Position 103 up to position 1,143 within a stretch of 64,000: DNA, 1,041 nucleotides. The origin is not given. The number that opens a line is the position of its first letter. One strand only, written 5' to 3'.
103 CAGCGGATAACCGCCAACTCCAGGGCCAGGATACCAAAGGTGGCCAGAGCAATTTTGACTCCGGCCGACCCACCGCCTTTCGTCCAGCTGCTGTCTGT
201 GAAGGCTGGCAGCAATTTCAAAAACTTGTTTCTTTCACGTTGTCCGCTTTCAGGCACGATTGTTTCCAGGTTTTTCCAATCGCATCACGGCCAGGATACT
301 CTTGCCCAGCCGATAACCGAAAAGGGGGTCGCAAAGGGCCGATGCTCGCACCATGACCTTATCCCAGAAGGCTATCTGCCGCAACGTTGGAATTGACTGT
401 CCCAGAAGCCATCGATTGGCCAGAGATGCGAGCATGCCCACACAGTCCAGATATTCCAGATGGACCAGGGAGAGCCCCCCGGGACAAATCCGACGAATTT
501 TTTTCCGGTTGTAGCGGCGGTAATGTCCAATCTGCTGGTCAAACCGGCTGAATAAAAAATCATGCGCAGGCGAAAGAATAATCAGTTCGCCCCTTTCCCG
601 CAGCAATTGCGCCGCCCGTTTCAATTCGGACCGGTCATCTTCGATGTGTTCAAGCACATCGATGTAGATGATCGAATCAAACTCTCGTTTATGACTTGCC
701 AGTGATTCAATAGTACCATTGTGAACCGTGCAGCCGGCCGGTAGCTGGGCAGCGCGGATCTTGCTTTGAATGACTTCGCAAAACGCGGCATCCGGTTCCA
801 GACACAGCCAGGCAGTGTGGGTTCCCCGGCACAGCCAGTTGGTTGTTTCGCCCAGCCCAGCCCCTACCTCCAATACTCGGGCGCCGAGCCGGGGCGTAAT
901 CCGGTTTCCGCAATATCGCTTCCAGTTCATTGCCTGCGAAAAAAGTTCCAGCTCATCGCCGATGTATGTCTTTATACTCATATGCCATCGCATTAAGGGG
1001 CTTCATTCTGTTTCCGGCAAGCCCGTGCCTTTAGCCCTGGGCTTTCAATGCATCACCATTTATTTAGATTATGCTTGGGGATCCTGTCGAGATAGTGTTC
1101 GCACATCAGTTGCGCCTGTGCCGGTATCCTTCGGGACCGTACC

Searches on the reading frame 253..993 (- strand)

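Call 40: search_protein_families(library=pfam, proteins=[window:253-993:-], max_evalue=0.00001)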
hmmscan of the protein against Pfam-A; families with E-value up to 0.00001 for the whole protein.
window:253-993:- (247 aa): 5 families
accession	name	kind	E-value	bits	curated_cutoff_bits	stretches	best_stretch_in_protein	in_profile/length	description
PF08241.18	Methyltransf_11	-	9.8e-11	42.6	21.2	1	41-139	1-95/95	Methyltransferase domain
PF13649.12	Methyltransf_25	-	4.5e-10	40.5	27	1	40-135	1-97/97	Methyltransferase domain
PF13489.12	Methyltransf_23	-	5.1e-10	39.8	27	1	34-157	20-131/164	Methyltransferase domain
PF08242.18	Methyltransf_12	-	5.3e-10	40.3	30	1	41-137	1-98/98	Methyltransferase domain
PF13847.12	Methyltransf_31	-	7.6e-07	29.4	27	1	37-143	4-113/145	Methyltransferase domain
